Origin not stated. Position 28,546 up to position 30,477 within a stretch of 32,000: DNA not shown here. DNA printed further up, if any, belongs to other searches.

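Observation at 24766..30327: Operon coupling a nine-heme lipoprotein cytochrome to two different multicopper oxidases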

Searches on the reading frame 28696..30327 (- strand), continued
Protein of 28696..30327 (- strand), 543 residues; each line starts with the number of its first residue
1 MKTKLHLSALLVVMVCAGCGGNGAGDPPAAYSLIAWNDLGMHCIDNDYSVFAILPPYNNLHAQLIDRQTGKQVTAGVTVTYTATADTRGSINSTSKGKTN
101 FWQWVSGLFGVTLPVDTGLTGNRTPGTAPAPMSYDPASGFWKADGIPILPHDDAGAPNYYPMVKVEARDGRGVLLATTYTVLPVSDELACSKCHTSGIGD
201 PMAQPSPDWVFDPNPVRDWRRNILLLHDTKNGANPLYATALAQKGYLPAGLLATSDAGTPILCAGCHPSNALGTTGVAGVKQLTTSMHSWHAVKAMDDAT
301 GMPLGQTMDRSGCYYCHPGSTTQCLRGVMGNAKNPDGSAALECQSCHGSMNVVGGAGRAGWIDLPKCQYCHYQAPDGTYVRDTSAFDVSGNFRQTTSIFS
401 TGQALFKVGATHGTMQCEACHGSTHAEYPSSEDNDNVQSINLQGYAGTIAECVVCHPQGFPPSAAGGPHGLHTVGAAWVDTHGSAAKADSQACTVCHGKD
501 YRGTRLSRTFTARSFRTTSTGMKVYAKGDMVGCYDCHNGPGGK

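Call 16: search_protein_families(library=ncbifam, proteins=[L021:8622-9284:-, L021:7231-8628:-, L031:8643-9305:-, L031:6943-8646:+, L013:8598-9263:-, L013:7177-8601:-], max_evalue=0.00001)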
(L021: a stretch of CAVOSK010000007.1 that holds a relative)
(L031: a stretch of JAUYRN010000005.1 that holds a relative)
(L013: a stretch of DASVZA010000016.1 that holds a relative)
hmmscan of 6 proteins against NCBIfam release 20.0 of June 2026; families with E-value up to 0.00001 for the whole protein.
L021:8622-9284:- (220 aa): 78 families (the best 25 are shown)
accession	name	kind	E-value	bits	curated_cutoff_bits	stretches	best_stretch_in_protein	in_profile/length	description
NF007663.1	PRK10336.1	equivalog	7.8e-71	238.3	345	1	1-216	1-216/219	quorum sensing response regulator transcription factor QseB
NF007928.2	PRK10643.1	equivalog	3.6e-69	232.7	330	1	1-216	1-216/216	two-component system response regulator PmrA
NF012023.0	PRK15479.1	equivalog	2.4e-54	184.3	337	1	1-218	1-219/224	transcriptional regulator TctD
NF041734.1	resp_reg_RppA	equivalog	2.5e-50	171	250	1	1-217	1-228/229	two-component system response regulator RppA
NF008078.0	PRK10816.1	equivalog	1.1e-45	155.9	336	1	1-217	1-221/223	two-component system response regulator PhoP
TIGR01387.1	cztR_silR_copR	subfamily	4.4e-45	154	279.2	1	3-215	1-217/218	heavy metal response regulator transcription factor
TIGR02154.1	PhoB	equivalog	7.1e-45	153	296.2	1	2-216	4-225/226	phosphate regulon transcriptional regulator PhoB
NF041733.1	resp_reg_CseB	equivalog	6e-44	150.1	350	1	2-216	2-226/228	two-component system response regulator CseB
NF008296.0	PRK11083.1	equivalog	4.6e-42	144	273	1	2-217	5-226/228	two-component system response regulator CreB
NF045991.1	RespRegCtrARhodob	equivalog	2.9e-41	141.7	350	1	1-217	1-222/224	response regulator transcription factor CtrA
NF040689.1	MtrAB_MtrA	equivalog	8.2e-41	139.7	300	1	3-215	1-217/219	MtrAB system response regulator MtrA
NF053854.1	RespRegPhoBBctds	equivalog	6.8e-37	127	270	1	3-216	1-224/225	two-component system response regulator PhoB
NF008567.0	PRK11517.1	equivalog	1.1e-35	123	353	1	1-217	1-219/223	response regulator transcription factor HprR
NF007346.1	PRK09836.1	equivalog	2.4e-35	122.4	420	1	1-217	1-222/227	copper/silver response regulator transcription factor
NF045944.1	ResRegRpaBCyano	equivalog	4.1e-35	121.2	330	1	4-217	1-228/229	response regulator transcription factor RpaB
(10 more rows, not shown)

L021:7231-8628:- (465 aa): 66 families (the best 25 are shown)
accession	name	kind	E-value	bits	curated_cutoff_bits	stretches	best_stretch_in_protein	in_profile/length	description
NF007664.1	PRK10337.1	equivalog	1.2e-73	248.3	475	1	107-457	89-441/442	quorum sensing histidine kinase QseC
NF008025.0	PRK10755.1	equivalog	5.5e-51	173.3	314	1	169-460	67-356/362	two-component system sensor histidine kinase PmrB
TIGR01386.1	cztS_silS_copS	subfamily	8.2e-41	140.4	292.55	1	149-441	144-441/457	heavy metal sensor histidine kinase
TIGR02966.1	phoR_proteo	equivalog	1.3e-34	119.7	334.2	1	242-441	111-317/333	phosphate regulon sensor histidine kinase PhoR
NF041735.1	hist_kin_RppB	equivalog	1.5e-34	119.6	400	1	246-443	217-423/438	two-component system sensor histidine kinase RppB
NF052314.1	T9SS_HK_PorY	subfamily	4.6e-34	118.2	350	1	134-441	100-403/418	PorY family sensor histidine kinase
NF046044.1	PnpS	equivalog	5.9e-33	114.4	400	1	239-444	164-376/390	two-component system histidine kinase PnpS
NF012163.2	BaeS_SmeS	equivalog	1e-32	113.7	500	1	195-459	190-457/457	sensor histidine kinase efflux regulator BaeS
NF008312.0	PRK11100.1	equivalog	4.9e-32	111.4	356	1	181-457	194-471/477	two-component system sensor histidine kinase CreC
NF007345.0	PRK09835.1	subfamily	1.3e-28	99.8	423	1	184-442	199-464/482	Cu(+)/Ag(+) sensor histidine kinase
NF033092.0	HK_WalK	equivalog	1.2e-27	96.7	725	1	227-443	355-578/594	cell wall metabolism sensor histidine kinase WalK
NF041880.1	EPS_EpsF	equivalog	3.7e-27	95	900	1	235-442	264-474/492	response regulator EpsF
NF041832.1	near_NosP_CTERM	subfamily_domain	4.2e-27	95.2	400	1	247-441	9-207/370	NahK/ErcS family hybrid sensor histidine kinase/response regulator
NF007837.0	PRK10549.1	equivalog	1.6e-25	89.8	603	1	188-460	183-458/466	envelope stress sensor histidine kinase BaeS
NF045903.1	CuHisKinLciSLeg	equivalog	2.5e-25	89.7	700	1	183-442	76-341/357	copper-responsive two-component system sensor histidine kinase LciS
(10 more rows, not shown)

L031:8643-9305:- (220 aa): 85 families (the best 25 are shown)
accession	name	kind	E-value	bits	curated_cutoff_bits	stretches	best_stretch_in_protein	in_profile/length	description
NF041734.1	resp_reg_RppA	equivalog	3.6e-56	190.1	250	1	1-218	1-227/229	two-component system response regulator RppA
NF007928.2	PRK10643.1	equivalog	6e-54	182.9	330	1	1-218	1-216/216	two-component system response regulator PmrA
NF045991.1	RespRegCtrARhodob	equivalog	2.1e-51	174.9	350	1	1-218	1-221/224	response regulator transcription factor CtrA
TIGR02154.1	PhoB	equivalog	1.4e-49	168.5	296.2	1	2-218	4-225/226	phosphate regulon transcriptional regulator PhoB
TIGR01387.1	cztR_silR_copR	subfamily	2.2e-49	168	279.2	1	3-217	1-217/218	heavy metal response regulator transcription factor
NF040689.1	MtrAB_MtrA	equivalog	8.5e-45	152.8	300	1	3-217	1-217/219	MtrAB system response regulator MtrA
NF053854.1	RespRegPhoBBctds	equivalog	4.2e-43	147.3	270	1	3-218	1-224/225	two-component system response regulator PhoB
NF045914.1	RespRegNblR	equivalog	1.3e-42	146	300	1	2-218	8-225/228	response regulator transcription factor NblR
NF008078.0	PRK10816.1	equivalog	6.2e-42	143.6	336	1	1-217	1-219/223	two-component system response regulator PhoP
NF012023.0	PRK15479.1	equivalog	8.8e-42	143.2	337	1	1-218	1-217/224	transcriptional regulator TctD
NF045944.1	ResRegRpaBCyano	equivalog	9.7e-42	142.9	330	1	4-219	1-228/229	response regulator transcription factor RpaB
NF007346.1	PRK09836.1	equivalog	2.1e-41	142.2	420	1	1-218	1-221/227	copper/silver response regulator transcription factor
NF007663.1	PRK10336.1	equivalog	5.5e-41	140.7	345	1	1-218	1-216/219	quorum sensing response regulator transcription factor QseB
NF041733.1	resp_reg_CseB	equivalog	5.7e-41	140.4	350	1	2-219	2-227/228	two-component system response regulator CseB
NF008567.0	PRK11517.1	equivalog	1.7e-40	138.7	353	1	1-218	1-218/223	response regulator transcription factor HprR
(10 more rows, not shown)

L031:6943-8646:+ (567 aa): 74 families (the best 25 are shown)
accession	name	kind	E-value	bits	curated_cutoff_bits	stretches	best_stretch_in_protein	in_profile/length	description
TIGR02956.1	TMAO_torS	equivalog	3.2e-53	181.1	676.5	1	337-559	458-677/967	TMAO reductase system sensor histidine kinase/response regulator TorS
NF011874.0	PRK15347.1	equivalog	9.6e-48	162.9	852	1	232-558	275-608/921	two component system sensor kinase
NF038297.2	hybrid_HK_HrmK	equivalog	2e-46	158.9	725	1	340-550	232-444/607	hybrid histidine kinase/response regulator HrmK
TIGR01386.1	cztS_silS_copS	subfamily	2e-44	152.3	292.55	1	239-552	150-447/457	heavy metal sensor histidine kinase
NF041947.1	LuxQ_Vibrio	equivalog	8.9e-44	149.6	1200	1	322-556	449-688/843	quorum-sensing autoinducer 2 sensor kinase/phosphatase LuxQ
NF047874.1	MASE3_PAS_HK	subfamily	6.2e-43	147.5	560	1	331-558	386-619/655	MASE3 domain-containing sensor histidine kinase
NF033092.0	HK_WalK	equivalog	3.6e-42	144.7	725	2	341-560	370-590/594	cell wall metabolism sensor histidine kinase WalK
NF008318.0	PRK11107.1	equivalog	2.1e-41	141.9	890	1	335-562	285-516/920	two-component sensor histidine kinase BarA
NF008543.0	PRK11466.1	equivalog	5.7e-40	137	982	1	337-550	438-649/914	TMAO reductase system sensor histidine kinase/response regulator TorS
NF008099.0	PRK10841.1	equivalog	3.8e-39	134.2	920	1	336-551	463-678/949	two-component system sensor histidine kinase RcsC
TIGR02966.1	phoR_proteo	equivalog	7.7e-39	133.6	334.2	1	339-560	110-331/333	phosphate regulon sensor histidine kinase PhoR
NF046044.1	PnpS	equivalog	1.1e-38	133.2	400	1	341-557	168-384/390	two-component system histidine kinase PnpS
NF008302.0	PRK11091.1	equivalog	1.1e-38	133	838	1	336-557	276-498/779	aerobic respiration two-component sensor histidine kinase ArcB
NF040691.1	MtrAB_MtrB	equivalog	3.6e-38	131.8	450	1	242-556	177-484/507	MtrAB system histidine kinase MtrB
NF045901.1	HisKinLetSLeg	equivalog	4.8e-35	120.8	1650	1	335-555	285-509/906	two-component system sensor histidine kinase LetS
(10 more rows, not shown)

L013:8598-9263:- (221 aa): 72 families (the best 25 are shown)
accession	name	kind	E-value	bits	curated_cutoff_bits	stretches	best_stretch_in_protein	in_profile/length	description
NF007663.1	PRK10336.1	equivalog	1.1e-74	250.8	345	1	3-219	1-217/219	quorum sensing response regulator transcription factor QseB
NF007928.2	PRK10643.1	equivalog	3.9e-71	239.1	330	1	3-218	1-216/216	two-component system response regulator PmrA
NF012023.0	PRK15479.1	equivalog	2e-57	194.3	337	1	3-220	1-219/224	transcriptional regulator TctD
NF041734.1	resp_reg_RppA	equivalog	1.8e-53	181.2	250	1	3-218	1-227/229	two-component system response regulator RppA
TIGR01387.1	cztR_silR_copR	subfamily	8.3e-50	169.4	279.2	1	5-217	1-217/218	heavy metal response regulator transcription factor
NF008078.0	PRK10816.1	equivalog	3.3e-47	160.9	336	1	3-219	1-221/223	two-component system response regulator PhoP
TIGR02154.1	PhoB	equivalog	1.4e-45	155.4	296.2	1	1-218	1-225/226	phosphate regulon transcriptional regulator PhoB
NF041733.1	resp_reg_CseB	equivalog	1.2e-44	152.4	350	1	4-218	2-226/228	two-component system response regulator CseB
NF008296.0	PRK11083.1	equivalog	2.3e-43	148.2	273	1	3-219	4-226/228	two-component system response regulator CreB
NF045991.1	RespRegCtrARhodob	equivalog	4.5e-43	147.6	350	1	3-220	1-223/224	response regulator transcription factor CtrA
NF040689.1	MtrAB_MtrA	equivalog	6.6e-41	140.1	300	1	5-217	1-217/219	MtrAB system response regulator MtrA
NF045944.1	ResRegRpaBCyano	equivalog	1.6e-39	135.6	330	1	6-219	1-228/229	response regulator transcription factor RpaB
NF053854.1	RespRegPhoBBctds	equivalog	1.3e-38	132.6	270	1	5-218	1-224/225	two-component system response regulator PhoB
NF007346.1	PRK09836.1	equivalog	1.8e-37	129.4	420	1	3-219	1-222/227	copper/silver response regulator transcription factor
NF008567.0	PRK11517.1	equivalog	5.8e-37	127.2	353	1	3-218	1-218/223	response regulator transcription factor HprR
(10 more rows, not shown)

L013:7177-8601:- (474 aa): 67 families (the best 25 are shown)
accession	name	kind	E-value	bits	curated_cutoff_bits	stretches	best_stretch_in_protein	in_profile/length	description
NF007664.1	PRK10337.1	equivalog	4.8e-68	229.8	475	1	121-458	101-440/442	quorum sensing histidine kinase QseC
NF008025.0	PRK10755.1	equivalog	1.5e-49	168.6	314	1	163-463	60-357/362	two-component system sensor histidine kinase PmrB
TIGR01386.1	cztS_silS_copS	subfamily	5.1e-42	144.4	292.55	1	150-452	143-449/457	heavy metal sensor histidine kinase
TIGR02966.1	phoR_proteo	equivalog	8.4e-36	123.6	334.2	1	247-453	114-326/333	phosphate regulon sensor histidine kinase PhoR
NF008312.0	PRK11100.1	equivalog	1e-35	123.5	356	1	186-462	200-474/477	two-component system sensor histidine kinase CreC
NF012163.2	BaeS_SmeS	equivalog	2.2e-35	122.5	500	1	187-461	179-457/457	sensor histidine kinase efflux regulator BaeS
NF052314.1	T9SS_HK_PorY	subfamily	2.4e-35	122.4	350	1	151-444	114-404/418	PorY family sensor histidine kinase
NF046044.1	PnpS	equivalog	4.2e-34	118.2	400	1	247-461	170-390/390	two-component system histidine kinase PnpS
NF041735.1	hist_kin_RppB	equivalog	3.7e-33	115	400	1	248-461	217-438/438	two-component system sensor histidine kinase RppB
NF007345.0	PRK09835.1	subfamily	8e-30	103.8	423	1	188-462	202-480/482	Cu(+)/Ag(+) sensor histidine kinase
NF007007.0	PRK09470.1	equivalog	6.2e-29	101.2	486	1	185-462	185-459/463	envelope stress sensor histidine kinase CpxA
NF033092.0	HK_WalK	equivalog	5.7e-28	97.8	725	1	245-461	369-593/594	cell wall metabolism sensor histidine kinase WalK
NF041832.1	near_NosP_CTERM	subfamily_domain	1.5e-27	96.7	400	1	249-468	9-231/370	NahK/ErcS family hybrid sensor histidine kinase/response regulator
NF007898.0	PRK10604.1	equivalog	3e-26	92.6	478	1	232-463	197-424/433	two-component system sensor histidine kinase RstB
NF007837.0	PRK10549.1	equivalog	3.3e-26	92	603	1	188-465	180-461/466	envelope stress sensor histidine kinase BaeS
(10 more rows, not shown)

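Call 18: find_encoding_contigs(protein=P0001, flank=10000, max_places=3)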
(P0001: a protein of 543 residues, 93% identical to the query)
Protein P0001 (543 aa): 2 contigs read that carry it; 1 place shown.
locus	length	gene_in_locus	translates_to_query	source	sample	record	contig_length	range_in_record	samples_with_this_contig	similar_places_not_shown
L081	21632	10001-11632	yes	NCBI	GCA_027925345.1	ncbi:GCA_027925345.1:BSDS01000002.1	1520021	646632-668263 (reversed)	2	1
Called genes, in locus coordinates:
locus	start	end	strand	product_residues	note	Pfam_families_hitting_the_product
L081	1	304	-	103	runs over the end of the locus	-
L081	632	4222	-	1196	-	PF07731:Cu-oxidase_2 (faint), PF01839:FG-GAP (faint), PF13517:FG-GAP_3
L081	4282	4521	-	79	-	-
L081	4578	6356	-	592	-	PF00953:Glycos_transf_4, PF01346:FKBP_N, PF00254:FKBP_C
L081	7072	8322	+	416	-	PF07730:HisKA_3, PF13581:HATPase_c_2 (weak), PF02518:HATPase_c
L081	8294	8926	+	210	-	PF00072:Response_reg, PF00196:GerE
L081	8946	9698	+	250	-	PF00072:Response_reg, PF00165:HTH_AraC, PF12833:HTH_18, PF00165:HTH_AraC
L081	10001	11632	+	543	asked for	PF13435:Cytochrome_C554 (faint), PF14522:Cytochrome_C7 (faint), PF14537:Cytochrom_c3_2 (faint), PF22113:Mtrc-MtrF_II-IV_dom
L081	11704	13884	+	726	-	PF07731:Cu-oxidase_2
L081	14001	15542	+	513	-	PF07732:Cu-oxidase_3, PF00394:Cu-oxidase, PF07731:Cu-oxidase_2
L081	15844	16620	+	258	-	PF01012:ETF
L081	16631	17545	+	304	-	PF01012:ETF, PF00766:ETF_alpha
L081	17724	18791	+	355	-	PF08240:ADH_N, PF01262:AlaDh_PNT_C (weak), PF00107:ADH_zinc_N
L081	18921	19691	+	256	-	PF00378:ECH_1, PF16113:ECH_2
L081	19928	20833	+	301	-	-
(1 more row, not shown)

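Call 35: predict_structure(alignment_id=A2)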
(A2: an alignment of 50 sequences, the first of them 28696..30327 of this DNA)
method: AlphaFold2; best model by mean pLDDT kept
length: 543 residues; sequences in the alignment: 50
mean_pLDDT: 80.2   pTM: 0.82
mean pLDDT of the five models: 80.2, 77.5, 76.3, 74.1, 66.0
residues with pLDDT >= 90: 181; 70-90: 254; 50-70: 63; < 50: 45
segments of 3 or more residues with pLDDT < 50: 1-10, 13-26, 403-410, 461-472
pLDDT, mean of each block of 10 residues (from residue 1): 40 44 54 84 78 89 88 94 96 93 93 94 95 92 93 91 96 96 81 89 90 94 94 93 96 96 86 82 84 84 83 73 60 78 80 74 70 79 82 71 47 71 68 87 84 68 41 60 74 79 81 76 85 82 69
secondary structure, 60 per line:
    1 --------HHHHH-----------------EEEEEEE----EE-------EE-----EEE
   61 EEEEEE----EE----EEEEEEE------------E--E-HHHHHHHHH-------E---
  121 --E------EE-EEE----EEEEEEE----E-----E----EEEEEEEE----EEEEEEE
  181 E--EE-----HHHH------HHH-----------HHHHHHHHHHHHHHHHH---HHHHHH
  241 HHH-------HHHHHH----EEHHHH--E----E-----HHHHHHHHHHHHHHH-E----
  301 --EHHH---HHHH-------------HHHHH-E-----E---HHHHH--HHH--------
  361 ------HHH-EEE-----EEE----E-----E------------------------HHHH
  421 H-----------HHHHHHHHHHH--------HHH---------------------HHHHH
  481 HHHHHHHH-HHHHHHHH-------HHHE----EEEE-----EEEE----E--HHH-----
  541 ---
elements in order: H9-13 E31-37 E58-66 E77-83 H101-109 E133-135 E140-146 E162-169 E174-181 H191-194 H215-231 H235-243 H251-256 H263-266 H280-294 H310-313 H327-331 H343-347 E371-373 E379-381 H417-421 H433-443 H476-488 H490-497 E513-516 E522-525
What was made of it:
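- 29770..30240 (-): Heme-free N-terminal beta-sandwich domain (residues ~30-186) with near-invariant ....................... AlphaFold2 model with pLDDT >90 over this domain, all-beta (call 35).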

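Call 39: fold_search(model_id=the predicted structure, library=pdb)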
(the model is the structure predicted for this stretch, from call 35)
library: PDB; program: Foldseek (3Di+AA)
matches with E <= 10: 1182; with E <= 0.001: 0
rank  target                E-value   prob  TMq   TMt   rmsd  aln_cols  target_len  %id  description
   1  3bga_A                9.2e-03  0.80  0.12  0.07  11.0       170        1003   12  Crystal structure of beta-galactosidase from Bacteroides thetaiotaomicron VPI-5482 (released 2007-12-11)
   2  7wwo_A                1.0e-02  0.35  0.12  0.30  13.9       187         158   15  Dimer form of hypothetical protein TTHA1873 from Thermus thermophilus (released 2022-03-09)
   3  2pcx                  1.4e-02  0.85  0.18  0.39   8.3       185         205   14  Crystal structure of p53DBD(R282Q) at 1.54-angstrom Resolution (released 2008-04-08)
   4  7wwn                  1.4e-02  0.30  0.12  0.31  13.0       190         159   16  Structure of hypothetical protein TTHA1873 from Thermus thermophilus with Potassium mercuric iodide (released 2022-04-06)
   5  1cqy                  1.6e-02  0.97  0.11  0.49   6.1       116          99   16  STARCH BINDING DOMAIN OF BACILLUS CEREUS BETA-AMYLASE (released 1999-08-20)
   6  8k2l                  1.7e-02  0.30  0.13  0.12  16.2       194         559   11  Crystal structure of Group 4 Monosaccharide-releasing beta-N-acetylgalactosaminidase NgaP2 from Paenibacillus sp. TS12,  (released 2024-04-24)
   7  1itc_A                1.8e-02  0.97  0.10  0.11   6.8       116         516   16  Beta-Amylase from Bacillus cereus var. mycoides Complexed with Maltopentaose (released 2003-05-27)
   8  1vep_A                1.8e-02  0.97  0.10  0.11   7.6       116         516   15  Crystal Structure Analysis of Triple (T47M/Y164E/T328N)/maltose of Bacillus cereus Beta-Amylase at pH 6.5 (released 2005-05-24)
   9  4ei0_B                1.8e-02  0.23  0.11  0.18  14.6       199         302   11  Crystal structure of a DUF4466 family protein (PARMER_03218) from Parabacteroides merdae ATCC 43184 at 2.00 A resoluti (released 2012-05-30)
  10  3oai_A                1.9e-02  0.84  0.14  0.16   8.5       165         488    8  Crystal structure of the extra-cellular domain of human myelin protein zero (released 2011-12-21)
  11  1hh4_E                1.9e-02  0.44  0.12  0.30  12.8       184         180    9  Rac1-RhoGDI complex involved in NADPH oxidase activation (released 2001-08-28)
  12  1doa_B                1.9e-02  0.44  0.13  0.28  14.0       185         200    7  Structure of the rho family gtp-binding protein cdc42 in complex with the multifunctional regulator rhogdi (released 2000-02-09)
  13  3d07_B                2.3e-02  0.66  0.17  0.37   8.7       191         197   14  Human p53 core domain with hot spot mutation R249S (III) (released 2009-01-20)
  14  4ago_A                2.3e-02  0.63  0.16  0.36   9.2       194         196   13  Structure of the p53 core domain mutant Y220C bound to the stabilizing small molecule PhiKan5174 (released 2012-03-21)
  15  2bin                  2.4e-02  0.51  0.14  0.34  13.5       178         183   13  human p53 core domain mutant M133L-H168R-V203A-N239Y-N268D (released 2005-01-26)
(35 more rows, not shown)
